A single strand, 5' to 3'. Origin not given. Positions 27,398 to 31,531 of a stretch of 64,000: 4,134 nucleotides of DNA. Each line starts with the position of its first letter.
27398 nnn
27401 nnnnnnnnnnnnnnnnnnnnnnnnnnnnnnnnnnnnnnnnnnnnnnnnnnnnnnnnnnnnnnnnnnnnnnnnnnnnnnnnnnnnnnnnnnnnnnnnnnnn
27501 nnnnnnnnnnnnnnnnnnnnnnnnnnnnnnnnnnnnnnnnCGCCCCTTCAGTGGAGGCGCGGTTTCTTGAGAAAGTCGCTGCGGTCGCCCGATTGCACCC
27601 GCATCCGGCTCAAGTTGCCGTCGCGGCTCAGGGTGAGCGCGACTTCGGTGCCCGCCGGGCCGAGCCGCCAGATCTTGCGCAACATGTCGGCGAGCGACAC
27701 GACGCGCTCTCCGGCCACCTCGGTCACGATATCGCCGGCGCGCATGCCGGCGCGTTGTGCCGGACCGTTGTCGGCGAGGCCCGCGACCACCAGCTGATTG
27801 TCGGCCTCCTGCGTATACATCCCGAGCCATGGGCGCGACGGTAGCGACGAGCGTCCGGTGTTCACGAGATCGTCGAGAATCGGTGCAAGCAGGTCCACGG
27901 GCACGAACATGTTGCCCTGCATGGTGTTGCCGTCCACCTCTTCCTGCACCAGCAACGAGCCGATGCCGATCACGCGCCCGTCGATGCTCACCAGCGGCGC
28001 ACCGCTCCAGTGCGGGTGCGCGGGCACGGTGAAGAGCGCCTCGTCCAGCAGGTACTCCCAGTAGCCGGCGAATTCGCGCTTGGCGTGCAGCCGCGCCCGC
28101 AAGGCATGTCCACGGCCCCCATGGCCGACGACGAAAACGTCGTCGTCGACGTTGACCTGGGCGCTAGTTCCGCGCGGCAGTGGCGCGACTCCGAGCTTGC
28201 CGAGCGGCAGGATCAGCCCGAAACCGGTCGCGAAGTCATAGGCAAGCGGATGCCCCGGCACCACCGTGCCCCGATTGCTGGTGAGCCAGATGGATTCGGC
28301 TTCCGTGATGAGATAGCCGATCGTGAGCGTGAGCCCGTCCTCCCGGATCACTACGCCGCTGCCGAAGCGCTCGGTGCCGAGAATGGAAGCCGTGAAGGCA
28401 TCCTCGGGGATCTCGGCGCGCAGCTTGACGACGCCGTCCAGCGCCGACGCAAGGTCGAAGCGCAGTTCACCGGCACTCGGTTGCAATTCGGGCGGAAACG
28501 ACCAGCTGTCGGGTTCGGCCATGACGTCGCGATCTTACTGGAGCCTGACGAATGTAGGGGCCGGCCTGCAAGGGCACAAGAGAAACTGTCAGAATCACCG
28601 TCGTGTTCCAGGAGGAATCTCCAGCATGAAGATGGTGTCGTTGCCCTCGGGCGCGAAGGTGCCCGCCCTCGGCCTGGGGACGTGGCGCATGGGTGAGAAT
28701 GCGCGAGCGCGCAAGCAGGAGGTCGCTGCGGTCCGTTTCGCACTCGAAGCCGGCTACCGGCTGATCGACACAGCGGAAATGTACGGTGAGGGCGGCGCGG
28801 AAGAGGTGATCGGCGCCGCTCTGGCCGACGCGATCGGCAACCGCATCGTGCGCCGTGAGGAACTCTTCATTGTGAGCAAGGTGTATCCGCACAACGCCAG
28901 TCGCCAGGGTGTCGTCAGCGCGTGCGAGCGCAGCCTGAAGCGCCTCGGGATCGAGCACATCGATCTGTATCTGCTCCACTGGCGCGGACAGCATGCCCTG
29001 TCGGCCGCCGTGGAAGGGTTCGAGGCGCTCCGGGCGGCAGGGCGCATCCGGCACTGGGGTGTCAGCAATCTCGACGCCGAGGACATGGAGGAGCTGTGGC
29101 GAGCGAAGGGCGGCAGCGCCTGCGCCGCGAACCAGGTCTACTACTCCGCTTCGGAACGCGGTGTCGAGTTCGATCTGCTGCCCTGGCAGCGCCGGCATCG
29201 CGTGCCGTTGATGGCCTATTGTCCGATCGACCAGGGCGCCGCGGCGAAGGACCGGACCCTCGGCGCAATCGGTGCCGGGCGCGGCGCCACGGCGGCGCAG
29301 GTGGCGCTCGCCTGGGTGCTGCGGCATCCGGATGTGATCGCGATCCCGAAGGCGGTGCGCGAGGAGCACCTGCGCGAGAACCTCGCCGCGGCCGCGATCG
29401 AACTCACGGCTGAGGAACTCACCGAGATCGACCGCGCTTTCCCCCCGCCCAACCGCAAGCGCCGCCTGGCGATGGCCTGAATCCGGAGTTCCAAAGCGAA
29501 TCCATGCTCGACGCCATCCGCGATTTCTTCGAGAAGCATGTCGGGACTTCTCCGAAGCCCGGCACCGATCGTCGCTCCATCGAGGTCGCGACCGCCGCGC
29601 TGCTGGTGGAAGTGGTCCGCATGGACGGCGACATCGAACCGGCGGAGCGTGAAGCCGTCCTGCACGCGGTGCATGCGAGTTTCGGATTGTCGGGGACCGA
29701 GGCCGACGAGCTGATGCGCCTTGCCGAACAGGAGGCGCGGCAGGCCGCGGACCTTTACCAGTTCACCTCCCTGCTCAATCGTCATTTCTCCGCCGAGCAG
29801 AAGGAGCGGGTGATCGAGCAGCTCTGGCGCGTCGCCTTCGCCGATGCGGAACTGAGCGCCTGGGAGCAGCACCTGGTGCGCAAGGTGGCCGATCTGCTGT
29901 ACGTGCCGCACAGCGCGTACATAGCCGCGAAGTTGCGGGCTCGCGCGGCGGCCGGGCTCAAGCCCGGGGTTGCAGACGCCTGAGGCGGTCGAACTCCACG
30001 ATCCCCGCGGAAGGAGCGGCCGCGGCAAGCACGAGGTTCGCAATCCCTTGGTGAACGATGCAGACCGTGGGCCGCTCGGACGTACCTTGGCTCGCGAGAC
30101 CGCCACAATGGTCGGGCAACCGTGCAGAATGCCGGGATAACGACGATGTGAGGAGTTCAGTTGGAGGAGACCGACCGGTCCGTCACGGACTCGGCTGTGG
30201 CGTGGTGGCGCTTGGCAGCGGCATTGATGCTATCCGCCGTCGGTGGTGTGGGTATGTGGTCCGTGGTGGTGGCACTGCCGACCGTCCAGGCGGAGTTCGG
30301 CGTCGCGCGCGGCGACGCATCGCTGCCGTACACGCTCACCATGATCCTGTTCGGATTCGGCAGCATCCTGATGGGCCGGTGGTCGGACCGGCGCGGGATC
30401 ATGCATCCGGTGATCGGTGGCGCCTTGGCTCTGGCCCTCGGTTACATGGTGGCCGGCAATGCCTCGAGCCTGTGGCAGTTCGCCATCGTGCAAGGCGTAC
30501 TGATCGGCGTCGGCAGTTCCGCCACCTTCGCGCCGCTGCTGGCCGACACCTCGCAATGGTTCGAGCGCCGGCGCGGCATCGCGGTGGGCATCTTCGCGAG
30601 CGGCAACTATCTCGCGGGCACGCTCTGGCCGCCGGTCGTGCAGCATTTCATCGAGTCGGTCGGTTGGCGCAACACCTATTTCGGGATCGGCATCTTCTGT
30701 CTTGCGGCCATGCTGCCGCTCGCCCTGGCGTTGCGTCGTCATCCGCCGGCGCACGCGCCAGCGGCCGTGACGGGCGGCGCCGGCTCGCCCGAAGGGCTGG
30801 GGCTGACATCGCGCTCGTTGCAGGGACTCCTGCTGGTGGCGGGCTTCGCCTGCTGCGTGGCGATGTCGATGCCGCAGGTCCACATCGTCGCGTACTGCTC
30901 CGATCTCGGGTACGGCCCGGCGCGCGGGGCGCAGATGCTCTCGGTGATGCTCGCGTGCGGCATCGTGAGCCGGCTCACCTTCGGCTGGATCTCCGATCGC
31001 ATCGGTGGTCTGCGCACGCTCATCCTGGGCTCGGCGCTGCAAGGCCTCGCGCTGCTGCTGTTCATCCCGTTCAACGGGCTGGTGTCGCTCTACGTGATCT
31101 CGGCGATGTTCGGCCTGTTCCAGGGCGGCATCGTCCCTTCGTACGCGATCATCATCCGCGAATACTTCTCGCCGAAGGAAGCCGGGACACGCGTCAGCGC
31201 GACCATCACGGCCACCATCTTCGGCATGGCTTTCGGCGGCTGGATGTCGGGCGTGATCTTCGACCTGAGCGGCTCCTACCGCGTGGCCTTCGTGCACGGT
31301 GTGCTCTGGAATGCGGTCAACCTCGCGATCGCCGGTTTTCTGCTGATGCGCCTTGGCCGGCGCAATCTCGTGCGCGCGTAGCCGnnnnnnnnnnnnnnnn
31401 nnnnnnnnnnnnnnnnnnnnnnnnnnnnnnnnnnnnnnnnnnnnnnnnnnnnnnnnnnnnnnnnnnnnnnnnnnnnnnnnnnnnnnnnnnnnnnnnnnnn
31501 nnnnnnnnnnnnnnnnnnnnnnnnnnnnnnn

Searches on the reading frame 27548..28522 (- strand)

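Call 60: search_protein_families(library=pfam, proteins=[window:27548-28522:-], max_evalue=0.00001)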
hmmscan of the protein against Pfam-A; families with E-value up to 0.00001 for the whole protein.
window:27548-28522:- (324 aa): 3 families
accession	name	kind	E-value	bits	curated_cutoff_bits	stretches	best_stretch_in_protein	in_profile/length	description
PF13365.12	Trypsin_2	-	4.9e-15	57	27.6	1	54-187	1-144/144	Trypsin-like peptidase domain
PF13180.12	PDZ_2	-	7.2e-12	45.9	27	1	232-309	2-78/80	PDZ domain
PF17820.7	PDZ_6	-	1.5e-08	34.7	27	1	245-298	1-52/54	PDZ domain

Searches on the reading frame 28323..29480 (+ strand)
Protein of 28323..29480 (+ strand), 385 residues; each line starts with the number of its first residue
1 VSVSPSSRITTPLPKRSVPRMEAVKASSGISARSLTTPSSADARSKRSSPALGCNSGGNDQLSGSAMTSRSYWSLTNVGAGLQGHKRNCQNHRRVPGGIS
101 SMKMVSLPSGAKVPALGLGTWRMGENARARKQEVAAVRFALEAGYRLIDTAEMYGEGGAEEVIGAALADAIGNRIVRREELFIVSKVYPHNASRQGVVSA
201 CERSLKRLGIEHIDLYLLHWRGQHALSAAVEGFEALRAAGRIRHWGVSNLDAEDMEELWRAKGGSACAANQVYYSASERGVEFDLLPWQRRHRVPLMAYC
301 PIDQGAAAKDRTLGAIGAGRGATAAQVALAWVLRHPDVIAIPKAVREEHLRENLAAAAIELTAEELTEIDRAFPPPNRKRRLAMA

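Call 60: search_protein_families(library=pfam, proteins=[window:28323-29480:+], max_evalue=0.00001)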
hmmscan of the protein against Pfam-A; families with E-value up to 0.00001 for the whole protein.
window:28323-29480:+ (385 aa): 1 family
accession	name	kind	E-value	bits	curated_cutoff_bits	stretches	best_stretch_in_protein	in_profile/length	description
PF00248.27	Aldo_ket_red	-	1e-55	189.4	24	1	116-371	2-288/291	Aldo/keto reductase family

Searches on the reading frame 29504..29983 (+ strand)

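Call 60: search_protein_families(library=pfam, proteins=[window:29504-29983:+], max_evalue=0.00001)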
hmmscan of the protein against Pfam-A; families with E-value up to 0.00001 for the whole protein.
window:29504-29983:+ (159 aa): 1 family
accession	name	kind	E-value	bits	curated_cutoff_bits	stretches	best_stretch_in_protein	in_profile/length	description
PF05099.18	TerB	-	9.1e-36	123.2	24.4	1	28-143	2-117/118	Tellurite resistance protein TerB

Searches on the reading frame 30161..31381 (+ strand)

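Call 60: search_protein_families(library=pfam, proteins=[window:30161-31381:+], max_evalue=0.00001)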
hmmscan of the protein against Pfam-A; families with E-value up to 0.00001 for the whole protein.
window:30161-31381:+ (406 aa): 1 family
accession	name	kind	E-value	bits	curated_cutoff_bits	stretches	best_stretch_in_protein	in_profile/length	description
PF07690.21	MFS_1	-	5.3e-46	157.6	33.4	2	24-307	4-291/347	Major Facilitator Superfamily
